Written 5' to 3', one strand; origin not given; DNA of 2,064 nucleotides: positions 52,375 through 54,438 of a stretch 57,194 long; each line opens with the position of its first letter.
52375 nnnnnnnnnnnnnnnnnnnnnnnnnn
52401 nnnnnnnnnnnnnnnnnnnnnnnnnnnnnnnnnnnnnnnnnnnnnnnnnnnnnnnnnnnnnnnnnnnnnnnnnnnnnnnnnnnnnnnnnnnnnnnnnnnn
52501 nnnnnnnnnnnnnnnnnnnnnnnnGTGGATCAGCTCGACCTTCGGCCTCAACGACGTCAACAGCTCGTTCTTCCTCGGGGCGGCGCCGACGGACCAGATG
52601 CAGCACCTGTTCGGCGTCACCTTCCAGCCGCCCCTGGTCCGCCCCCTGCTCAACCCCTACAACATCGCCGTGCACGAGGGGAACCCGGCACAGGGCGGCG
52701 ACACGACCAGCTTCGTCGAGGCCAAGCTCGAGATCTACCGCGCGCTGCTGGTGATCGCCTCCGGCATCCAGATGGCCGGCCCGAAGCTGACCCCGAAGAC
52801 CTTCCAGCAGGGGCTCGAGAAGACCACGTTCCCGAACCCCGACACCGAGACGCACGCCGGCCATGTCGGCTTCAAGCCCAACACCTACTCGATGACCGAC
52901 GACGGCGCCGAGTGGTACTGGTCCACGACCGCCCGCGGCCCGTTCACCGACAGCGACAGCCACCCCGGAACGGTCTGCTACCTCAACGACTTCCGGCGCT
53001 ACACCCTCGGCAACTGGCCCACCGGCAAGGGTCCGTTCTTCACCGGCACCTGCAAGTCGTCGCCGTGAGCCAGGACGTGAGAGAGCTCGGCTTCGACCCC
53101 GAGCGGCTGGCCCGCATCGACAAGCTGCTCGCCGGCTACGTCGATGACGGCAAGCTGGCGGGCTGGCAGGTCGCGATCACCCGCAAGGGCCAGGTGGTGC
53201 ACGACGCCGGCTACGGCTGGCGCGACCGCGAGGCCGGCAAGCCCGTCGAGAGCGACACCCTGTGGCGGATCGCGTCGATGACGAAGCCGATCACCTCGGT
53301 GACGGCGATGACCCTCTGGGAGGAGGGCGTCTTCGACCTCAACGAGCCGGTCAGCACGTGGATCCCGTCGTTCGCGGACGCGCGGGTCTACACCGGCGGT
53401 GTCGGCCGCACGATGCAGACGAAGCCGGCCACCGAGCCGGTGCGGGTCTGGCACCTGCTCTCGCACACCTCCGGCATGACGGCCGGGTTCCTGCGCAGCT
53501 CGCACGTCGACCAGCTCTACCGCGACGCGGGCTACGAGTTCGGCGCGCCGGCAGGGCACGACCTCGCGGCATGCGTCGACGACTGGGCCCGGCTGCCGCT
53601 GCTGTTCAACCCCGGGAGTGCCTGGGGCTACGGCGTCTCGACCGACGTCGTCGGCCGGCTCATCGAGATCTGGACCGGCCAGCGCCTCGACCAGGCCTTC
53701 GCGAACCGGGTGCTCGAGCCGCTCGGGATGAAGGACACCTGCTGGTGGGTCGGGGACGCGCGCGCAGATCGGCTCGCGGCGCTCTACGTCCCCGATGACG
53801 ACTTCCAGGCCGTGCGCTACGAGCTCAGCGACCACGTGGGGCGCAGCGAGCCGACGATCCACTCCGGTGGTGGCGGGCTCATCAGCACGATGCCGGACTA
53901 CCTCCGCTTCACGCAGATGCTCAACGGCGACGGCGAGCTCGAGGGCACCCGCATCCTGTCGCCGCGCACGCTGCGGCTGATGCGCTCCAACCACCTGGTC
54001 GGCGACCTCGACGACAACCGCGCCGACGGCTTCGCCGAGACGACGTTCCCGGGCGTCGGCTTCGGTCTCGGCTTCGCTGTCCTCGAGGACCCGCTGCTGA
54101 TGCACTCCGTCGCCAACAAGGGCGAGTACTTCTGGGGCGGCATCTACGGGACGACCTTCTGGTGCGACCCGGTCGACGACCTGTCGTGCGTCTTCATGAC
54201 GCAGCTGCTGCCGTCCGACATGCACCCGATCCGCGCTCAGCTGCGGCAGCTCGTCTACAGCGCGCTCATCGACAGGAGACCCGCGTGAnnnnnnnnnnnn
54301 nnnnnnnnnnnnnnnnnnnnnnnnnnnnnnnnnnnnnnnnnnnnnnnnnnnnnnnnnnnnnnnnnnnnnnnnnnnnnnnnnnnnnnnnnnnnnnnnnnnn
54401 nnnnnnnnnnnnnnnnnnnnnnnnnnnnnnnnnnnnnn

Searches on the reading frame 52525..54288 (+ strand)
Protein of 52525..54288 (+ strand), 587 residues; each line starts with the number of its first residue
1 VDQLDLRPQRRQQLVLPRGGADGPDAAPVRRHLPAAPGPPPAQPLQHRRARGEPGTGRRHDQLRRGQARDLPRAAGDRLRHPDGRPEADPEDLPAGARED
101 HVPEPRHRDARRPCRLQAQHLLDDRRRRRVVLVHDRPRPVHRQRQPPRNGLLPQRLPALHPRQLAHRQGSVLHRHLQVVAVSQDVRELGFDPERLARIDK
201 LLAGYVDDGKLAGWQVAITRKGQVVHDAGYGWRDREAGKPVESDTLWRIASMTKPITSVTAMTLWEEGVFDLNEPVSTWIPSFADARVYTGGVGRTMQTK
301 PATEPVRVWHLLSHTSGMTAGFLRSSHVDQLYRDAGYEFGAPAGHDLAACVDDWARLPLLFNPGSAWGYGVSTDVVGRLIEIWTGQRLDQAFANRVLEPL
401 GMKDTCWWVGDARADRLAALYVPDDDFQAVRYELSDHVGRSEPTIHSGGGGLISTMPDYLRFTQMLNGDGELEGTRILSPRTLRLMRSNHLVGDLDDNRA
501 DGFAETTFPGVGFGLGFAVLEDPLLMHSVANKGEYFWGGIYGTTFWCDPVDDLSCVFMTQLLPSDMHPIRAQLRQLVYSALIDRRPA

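Call 12: search_protein_families(library=pfam, proteins=[window:52525-54288:+], max_evalue=0.001)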
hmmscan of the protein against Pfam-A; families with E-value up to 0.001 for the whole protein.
window:52525-54288:+ (587 aa): 1 family
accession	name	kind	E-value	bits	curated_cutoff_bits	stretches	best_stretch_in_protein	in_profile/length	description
PF00144.29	Beta-lactamase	-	5.5e-65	220.1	27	1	198-576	1-326/329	Beta-lactamase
